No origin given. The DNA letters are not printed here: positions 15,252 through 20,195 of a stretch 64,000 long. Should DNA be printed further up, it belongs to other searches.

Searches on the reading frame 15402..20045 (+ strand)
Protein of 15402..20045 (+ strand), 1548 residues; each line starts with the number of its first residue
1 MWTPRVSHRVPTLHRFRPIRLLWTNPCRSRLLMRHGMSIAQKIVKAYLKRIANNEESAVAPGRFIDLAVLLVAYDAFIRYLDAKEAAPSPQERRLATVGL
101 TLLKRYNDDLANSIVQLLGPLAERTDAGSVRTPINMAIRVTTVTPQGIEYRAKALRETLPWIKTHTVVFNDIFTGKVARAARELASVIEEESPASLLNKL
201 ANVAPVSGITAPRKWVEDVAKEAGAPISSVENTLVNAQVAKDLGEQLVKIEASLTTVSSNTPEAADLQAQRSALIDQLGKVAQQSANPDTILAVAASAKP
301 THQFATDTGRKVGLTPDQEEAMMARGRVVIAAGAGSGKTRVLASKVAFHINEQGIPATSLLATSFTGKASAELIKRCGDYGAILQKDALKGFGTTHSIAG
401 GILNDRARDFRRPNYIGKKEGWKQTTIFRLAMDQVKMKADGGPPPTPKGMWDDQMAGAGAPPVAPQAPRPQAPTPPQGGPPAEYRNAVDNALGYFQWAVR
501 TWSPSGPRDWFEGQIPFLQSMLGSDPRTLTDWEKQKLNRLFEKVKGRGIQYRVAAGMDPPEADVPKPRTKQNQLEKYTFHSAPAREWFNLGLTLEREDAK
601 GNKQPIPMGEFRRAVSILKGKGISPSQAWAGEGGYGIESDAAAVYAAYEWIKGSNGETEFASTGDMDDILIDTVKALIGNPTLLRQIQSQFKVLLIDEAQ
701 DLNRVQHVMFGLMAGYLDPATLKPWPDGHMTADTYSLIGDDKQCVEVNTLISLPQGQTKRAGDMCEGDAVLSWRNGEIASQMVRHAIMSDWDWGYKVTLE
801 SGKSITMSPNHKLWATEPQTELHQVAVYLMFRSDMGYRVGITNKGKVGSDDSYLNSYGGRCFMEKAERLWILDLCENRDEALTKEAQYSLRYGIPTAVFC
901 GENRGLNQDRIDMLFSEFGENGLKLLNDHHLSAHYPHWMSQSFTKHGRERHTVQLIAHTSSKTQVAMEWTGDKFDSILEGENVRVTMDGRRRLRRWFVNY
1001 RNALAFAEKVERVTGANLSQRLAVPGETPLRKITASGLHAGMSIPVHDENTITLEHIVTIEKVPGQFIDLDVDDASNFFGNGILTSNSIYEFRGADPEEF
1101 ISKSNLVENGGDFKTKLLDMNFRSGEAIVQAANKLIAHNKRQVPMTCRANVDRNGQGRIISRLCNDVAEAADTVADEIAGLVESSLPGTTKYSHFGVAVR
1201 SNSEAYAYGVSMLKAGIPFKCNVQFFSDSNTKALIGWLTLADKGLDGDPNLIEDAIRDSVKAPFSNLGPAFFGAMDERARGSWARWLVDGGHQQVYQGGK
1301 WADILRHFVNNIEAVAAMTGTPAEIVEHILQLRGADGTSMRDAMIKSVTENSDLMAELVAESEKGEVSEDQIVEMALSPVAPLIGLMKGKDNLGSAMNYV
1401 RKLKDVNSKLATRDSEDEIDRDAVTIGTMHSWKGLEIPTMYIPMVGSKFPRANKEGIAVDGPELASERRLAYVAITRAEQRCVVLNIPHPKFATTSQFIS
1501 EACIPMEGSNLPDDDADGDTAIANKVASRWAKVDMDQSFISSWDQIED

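Call 39: search_protein_families(library=pfam, proteins=[window:15402-20045:+], max_evalue=0.001)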
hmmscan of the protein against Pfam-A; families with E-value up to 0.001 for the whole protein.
window:15402-20045:+ (1548 aa): 4 families
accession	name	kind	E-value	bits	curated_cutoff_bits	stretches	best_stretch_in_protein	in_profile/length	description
PF00580.27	UvrD-helicase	-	4.8e-33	115.4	23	1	314-744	1-251/271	UvrD/REP helicase N-terminal domain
PF13361.12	UvrD_C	-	5.5e-25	88.9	25.6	1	1118-1483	3-344/350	UvrD-like helicase C-terminal domain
PF13245.12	AAA_19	-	1.2e-07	32.4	25.1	1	321-379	4-63/134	AAA domain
PF14890.11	Intein_splicing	-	1.3e-06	28.8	35.8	1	752-1086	2-154/155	Intein splicing domain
